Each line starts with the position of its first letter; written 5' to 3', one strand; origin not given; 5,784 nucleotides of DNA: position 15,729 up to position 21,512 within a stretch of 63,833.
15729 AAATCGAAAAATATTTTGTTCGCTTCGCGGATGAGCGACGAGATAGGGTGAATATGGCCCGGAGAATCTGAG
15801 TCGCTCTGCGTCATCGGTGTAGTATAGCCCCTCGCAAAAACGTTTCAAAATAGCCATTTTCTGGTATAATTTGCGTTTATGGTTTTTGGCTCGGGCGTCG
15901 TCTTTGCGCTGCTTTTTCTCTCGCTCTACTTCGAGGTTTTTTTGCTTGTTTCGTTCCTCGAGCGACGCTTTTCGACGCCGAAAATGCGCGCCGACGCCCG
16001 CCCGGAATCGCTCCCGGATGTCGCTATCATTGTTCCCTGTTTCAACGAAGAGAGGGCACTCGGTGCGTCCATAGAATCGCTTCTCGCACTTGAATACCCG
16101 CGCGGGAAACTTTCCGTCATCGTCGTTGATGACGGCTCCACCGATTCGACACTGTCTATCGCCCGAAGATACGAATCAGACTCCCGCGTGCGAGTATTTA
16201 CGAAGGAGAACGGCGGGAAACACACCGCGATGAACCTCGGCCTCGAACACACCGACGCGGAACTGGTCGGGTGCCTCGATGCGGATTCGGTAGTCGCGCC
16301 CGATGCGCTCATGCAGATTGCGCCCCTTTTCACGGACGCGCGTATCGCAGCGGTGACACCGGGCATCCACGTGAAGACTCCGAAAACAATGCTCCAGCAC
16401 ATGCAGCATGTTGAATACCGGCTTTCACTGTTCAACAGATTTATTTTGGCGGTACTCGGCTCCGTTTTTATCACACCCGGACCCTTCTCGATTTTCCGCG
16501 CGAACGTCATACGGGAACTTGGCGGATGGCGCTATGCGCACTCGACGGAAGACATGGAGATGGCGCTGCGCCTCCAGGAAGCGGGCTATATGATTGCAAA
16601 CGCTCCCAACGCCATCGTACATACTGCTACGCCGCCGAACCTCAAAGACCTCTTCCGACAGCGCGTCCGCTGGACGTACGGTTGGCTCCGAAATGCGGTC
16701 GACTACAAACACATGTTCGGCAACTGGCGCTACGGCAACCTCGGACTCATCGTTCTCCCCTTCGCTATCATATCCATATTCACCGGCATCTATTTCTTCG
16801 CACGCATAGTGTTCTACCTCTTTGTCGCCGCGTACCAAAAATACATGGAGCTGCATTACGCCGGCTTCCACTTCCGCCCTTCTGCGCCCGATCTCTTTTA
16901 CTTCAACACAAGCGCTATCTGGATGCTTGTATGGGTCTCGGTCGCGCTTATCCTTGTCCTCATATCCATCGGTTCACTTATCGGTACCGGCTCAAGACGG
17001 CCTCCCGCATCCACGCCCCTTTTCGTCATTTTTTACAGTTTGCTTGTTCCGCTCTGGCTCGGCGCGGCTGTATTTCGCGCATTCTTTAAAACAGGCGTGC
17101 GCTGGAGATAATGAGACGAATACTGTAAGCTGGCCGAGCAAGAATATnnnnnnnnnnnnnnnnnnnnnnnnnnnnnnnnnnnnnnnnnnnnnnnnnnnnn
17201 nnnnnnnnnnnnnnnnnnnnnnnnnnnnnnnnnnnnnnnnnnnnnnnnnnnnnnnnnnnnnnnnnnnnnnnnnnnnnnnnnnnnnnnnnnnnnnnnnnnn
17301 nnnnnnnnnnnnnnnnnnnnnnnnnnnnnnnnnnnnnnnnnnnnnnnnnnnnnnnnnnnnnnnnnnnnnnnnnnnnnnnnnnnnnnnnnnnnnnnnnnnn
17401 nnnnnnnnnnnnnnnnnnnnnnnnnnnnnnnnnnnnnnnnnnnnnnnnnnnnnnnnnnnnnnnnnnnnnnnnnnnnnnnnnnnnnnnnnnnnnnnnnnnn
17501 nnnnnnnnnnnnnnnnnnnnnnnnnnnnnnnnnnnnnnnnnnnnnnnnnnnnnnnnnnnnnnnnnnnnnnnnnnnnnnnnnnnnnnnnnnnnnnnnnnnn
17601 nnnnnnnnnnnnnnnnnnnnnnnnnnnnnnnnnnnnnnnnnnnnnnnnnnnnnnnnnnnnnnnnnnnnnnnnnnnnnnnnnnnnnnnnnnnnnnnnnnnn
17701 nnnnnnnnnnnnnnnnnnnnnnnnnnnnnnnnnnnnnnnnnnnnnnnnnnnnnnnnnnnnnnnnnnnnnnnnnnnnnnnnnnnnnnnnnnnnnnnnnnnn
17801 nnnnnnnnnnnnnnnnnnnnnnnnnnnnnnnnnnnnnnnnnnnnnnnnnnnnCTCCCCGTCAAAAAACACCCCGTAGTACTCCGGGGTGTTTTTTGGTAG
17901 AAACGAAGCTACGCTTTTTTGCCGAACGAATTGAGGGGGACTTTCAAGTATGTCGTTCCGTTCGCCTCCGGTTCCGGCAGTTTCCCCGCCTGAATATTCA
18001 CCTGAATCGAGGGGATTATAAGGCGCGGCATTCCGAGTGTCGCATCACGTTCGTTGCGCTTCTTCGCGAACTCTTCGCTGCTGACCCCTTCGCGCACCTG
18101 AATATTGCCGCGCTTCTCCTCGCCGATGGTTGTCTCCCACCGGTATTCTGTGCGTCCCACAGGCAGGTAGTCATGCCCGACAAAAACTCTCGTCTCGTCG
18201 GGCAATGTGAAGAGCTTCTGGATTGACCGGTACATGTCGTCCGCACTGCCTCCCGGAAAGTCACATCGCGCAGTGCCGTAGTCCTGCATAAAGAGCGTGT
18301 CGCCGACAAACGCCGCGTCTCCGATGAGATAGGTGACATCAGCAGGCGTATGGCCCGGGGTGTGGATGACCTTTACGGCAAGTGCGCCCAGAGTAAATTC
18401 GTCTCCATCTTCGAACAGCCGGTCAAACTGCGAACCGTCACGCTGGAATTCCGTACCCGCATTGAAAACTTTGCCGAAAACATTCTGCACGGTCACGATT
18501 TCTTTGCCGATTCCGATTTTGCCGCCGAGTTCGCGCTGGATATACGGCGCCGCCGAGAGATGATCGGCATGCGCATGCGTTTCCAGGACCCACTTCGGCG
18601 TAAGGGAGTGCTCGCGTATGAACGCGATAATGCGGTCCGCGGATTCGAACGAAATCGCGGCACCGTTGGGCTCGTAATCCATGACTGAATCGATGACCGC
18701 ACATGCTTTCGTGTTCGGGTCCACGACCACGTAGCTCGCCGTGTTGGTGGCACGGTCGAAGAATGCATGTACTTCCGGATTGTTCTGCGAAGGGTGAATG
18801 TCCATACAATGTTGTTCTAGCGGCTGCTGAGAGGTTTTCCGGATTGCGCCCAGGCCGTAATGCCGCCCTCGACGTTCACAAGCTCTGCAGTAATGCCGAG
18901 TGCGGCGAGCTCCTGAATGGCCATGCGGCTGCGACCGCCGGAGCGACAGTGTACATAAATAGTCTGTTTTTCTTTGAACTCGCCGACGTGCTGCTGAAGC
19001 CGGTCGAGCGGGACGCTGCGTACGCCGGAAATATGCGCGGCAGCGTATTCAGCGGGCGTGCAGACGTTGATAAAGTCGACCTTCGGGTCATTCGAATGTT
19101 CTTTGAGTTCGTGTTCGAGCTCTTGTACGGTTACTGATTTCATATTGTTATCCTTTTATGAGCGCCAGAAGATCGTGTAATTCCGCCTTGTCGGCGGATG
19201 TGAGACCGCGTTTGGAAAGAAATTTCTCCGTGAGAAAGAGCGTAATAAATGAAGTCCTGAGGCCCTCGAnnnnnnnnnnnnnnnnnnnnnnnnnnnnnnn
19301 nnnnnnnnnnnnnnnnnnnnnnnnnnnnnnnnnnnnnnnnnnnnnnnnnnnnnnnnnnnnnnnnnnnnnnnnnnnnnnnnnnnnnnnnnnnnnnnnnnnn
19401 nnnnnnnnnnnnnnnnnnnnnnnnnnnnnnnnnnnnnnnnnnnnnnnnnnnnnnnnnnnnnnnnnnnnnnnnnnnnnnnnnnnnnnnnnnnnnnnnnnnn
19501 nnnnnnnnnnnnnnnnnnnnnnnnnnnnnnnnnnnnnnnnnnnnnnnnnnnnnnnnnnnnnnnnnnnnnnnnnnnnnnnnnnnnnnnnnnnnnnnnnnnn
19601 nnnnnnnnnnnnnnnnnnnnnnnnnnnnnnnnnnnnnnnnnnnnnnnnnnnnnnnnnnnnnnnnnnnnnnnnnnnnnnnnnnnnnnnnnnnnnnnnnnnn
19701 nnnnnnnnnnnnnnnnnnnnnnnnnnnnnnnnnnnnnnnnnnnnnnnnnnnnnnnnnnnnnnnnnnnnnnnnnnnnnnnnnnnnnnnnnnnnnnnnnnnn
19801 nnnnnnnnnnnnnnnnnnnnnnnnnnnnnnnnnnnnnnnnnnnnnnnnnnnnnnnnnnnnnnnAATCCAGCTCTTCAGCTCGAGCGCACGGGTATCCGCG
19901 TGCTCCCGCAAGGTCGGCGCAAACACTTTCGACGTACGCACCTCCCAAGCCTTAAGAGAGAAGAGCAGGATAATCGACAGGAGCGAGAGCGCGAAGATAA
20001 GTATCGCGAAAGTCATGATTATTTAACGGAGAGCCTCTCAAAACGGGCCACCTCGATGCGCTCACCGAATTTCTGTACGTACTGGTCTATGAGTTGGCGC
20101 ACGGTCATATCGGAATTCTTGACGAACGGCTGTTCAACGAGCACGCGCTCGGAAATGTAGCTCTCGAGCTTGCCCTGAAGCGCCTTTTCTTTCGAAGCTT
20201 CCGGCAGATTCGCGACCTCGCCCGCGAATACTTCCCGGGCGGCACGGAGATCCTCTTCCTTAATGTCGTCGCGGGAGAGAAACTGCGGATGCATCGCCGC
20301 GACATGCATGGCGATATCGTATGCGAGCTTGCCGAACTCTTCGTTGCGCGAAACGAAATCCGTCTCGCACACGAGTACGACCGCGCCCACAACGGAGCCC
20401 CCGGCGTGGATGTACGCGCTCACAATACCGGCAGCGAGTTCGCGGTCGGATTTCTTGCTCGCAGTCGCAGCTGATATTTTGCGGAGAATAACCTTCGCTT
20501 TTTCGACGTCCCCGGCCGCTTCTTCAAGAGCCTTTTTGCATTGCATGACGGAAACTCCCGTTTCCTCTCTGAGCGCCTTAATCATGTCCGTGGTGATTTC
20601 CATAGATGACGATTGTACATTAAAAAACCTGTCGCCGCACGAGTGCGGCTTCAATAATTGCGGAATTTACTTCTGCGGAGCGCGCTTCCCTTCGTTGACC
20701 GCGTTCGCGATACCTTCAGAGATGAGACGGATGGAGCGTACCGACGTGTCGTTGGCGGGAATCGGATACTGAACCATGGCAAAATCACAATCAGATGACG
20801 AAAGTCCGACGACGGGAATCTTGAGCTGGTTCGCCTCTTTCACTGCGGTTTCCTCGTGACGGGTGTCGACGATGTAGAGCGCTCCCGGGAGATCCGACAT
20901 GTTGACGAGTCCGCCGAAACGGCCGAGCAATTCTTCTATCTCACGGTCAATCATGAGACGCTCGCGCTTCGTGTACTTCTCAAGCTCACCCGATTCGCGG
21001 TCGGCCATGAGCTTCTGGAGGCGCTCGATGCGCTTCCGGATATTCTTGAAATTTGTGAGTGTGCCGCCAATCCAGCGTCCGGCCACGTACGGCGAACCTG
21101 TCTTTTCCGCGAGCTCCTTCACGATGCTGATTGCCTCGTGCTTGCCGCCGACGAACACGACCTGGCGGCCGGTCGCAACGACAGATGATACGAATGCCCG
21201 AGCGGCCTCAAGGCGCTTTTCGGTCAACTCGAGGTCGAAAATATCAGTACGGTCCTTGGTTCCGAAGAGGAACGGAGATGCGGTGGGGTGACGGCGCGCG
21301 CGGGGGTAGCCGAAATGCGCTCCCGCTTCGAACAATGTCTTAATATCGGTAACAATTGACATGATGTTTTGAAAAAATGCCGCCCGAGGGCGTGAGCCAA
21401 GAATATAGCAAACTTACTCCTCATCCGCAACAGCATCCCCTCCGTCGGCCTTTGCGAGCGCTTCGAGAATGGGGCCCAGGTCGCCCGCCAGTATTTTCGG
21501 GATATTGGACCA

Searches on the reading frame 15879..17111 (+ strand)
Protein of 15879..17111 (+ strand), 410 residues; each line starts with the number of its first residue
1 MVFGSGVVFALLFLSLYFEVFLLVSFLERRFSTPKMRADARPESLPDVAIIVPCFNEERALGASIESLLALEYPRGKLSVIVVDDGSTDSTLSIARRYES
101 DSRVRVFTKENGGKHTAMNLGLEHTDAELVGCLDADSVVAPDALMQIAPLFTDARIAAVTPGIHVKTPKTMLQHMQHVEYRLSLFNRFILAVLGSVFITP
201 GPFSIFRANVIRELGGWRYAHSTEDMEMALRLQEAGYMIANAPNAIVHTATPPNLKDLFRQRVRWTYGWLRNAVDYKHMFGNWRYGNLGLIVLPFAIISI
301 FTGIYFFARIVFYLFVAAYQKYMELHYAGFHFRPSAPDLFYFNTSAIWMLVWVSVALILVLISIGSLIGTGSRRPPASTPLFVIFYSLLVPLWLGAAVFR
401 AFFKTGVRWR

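Call 14: search_protein_families(library=pfam, proteins=[window:15879-17111:+], max_evalue=0.001)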
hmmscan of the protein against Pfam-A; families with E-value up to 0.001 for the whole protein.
window:15879-17111:+ (410 aa): 6 families
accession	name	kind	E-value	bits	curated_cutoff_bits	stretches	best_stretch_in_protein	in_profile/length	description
PF13641.12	Glyco_tranf_2_3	-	7.3e-37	128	27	1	46-268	1-230/230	Glycosyltransferase like family 2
PF00535.33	Glycos_transf_2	-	9.4e-31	107.4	23.3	1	50-214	2-167/168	Glycosyl transferase family 2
PF13632.12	Glyco_trans_2_3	-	5.3e-27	95.4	27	1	132-380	4-183/198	Glycosyl transferase family group 2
PF13506.12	Glyco_transf_21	-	2.9e-10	40.3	21.7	1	114-266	18-173/174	Glycosyl transferase family 21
PF10111.15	Glyco_tranf_2_2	-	1.7e-08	34.7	27.3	1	75-256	27-223/276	Glycosyltransferase like family 2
PF03142.21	Chitin_synth_2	-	6.9e-08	32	27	1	120-211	195-289/527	Chitin synthase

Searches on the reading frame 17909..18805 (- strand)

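Call 14: search_protein_families(library=pfam, proteins=[window:17909-18805:-], max_evalue=0.001)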
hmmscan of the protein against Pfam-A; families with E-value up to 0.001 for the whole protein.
window:17909-18805:- (298 aa): 1 family
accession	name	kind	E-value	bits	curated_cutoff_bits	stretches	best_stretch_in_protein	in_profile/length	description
PF00753.33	Lactamase_B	-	1.6e-25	90.6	22.7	1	21-211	5-196/196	Metallo-beta-lactamase superfamily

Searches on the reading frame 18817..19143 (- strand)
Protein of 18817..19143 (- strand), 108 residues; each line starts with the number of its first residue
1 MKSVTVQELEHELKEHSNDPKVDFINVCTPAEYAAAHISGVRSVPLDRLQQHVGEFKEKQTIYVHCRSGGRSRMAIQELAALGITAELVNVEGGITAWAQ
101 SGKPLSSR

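Call 14: search_protein_families(library=pfam, proteins=[window:18817-19143:-], max_evalue=0.001)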
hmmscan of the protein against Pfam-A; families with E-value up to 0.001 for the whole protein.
window:18817-19143:- (108 aa): 1 family
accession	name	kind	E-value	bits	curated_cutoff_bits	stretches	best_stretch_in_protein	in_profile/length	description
PF00581.25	Rhodanese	-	1.8e-15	57.7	22.2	1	11-100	3-101/102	Rhodanese-like domain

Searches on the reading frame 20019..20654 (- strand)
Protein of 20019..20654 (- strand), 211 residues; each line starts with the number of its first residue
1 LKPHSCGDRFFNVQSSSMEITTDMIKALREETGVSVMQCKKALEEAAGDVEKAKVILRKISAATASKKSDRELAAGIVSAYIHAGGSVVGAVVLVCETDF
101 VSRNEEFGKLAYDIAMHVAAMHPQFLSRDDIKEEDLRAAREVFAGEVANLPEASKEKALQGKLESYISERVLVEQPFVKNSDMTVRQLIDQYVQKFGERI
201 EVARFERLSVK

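Call 14: search_protein_families(library=pfam, proteins=[window:20019-20654:-], max_evalue=0.001)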
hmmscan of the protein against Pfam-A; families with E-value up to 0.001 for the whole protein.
window:20019-20654:- (211 aa): 3 families
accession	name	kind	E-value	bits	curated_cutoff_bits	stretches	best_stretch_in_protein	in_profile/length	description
PF00889.24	EF_TS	-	1.8e-25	90.2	27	1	58-209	65-201/204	Elongation factor TS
PF25025.1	EF-Ts_N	-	1.4e-06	28.6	33.2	1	16-59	8-52/60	Elongation factor Ts, mitochondrial, N-terminal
PF24767.1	UBA_At5g58720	-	0.00056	20.1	27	0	34-59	17-42/44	At5g58720 UBA-like domain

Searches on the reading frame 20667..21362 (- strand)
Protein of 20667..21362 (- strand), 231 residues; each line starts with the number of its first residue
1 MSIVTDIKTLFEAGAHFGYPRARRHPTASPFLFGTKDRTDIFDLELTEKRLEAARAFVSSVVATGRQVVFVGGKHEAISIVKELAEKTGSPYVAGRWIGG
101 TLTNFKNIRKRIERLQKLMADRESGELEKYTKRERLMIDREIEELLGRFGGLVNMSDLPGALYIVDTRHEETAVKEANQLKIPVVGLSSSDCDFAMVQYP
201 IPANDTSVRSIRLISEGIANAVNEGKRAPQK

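Call 14: search_protein_families(library=pfam, proteins=[window:20667-21362:-], max_evalue=0.001)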
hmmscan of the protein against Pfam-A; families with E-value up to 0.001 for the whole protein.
window:20667-21362:- (231 aa): 1 family
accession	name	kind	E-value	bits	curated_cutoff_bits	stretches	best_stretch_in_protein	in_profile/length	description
PF00318.25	Ribosomal_S2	-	2.3e-67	226.9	26.1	1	10-225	1-216/216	Ribosomal protein S2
